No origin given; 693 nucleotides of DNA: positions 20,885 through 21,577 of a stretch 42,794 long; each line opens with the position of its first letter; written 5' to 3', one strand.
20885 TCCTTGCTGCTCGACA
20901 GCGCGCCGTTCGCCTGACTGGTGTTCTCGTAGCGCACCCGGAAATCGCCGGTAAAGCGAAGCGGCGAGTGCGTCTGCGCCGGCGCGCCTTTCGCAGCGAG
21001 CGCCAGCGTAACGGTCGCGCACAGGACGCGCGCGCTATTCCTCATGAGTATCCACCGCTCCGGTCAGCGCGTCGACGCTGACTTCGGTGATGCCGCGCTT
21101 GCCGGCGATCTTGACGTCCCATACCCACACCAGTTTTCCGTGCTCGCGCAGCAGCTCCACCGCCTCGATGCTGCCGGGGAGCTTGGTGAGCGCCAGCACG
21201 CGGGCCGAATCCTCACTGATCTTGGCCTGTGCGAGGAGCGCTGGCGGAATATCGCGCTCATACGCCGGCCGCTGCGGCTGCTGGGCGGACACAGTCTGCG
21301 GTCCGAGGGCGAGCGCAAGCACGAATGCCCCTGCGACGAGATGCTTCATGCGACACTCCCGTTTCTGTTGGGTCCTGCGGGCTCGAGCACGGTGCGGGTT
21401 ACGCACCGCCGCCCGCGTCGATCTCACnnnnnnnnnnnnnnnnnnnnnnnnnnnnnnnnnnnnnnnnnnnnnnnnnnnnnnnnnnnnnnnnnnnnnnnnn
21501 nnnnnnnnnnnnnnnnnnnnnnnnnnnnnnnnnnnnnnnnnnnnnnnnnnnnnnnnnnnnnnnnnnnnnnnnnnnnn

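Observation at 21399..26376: One ATPase gene followed by four homologous ABC-2 membrane modules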

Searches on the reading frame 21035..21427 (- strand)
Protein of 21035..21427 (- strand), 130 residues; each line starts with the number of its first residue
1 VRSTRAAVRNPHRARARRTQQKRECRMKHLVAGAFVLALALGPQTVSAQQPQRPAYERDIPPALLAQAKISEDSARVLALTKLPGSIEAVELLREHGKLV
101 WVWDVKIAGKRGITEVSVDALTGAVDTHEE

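Call 8: search_protein_families(library=pfam, proteins=[window:21035-21427:-], max_evalue=0.01)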
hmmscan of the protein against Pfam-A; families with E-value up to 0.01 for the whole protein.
window:21035-21427:- (130 aa): 1 family
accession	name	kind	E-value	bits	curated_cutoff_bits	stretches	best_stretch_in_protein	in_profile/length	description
PF03413.25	PepSY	-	2e-06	28.4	24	1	69-125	1-56/60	Peptidase propeptide and YPEB domain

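Call 21: search_protein_families(library=ncbifam, proteins=[window:21035-21427:-], max_evalue=0.1)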
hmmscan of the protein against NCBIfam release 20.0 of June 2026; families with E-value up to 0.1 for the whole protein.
window:21035-21427:- (130 aa): 1 family
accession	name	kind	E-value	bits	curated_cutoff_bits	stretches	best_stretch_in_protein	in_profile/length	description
NF052375.1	antisigma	equivalog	0.0039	17.2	100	1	9-104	67-155/217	anti-sigma factor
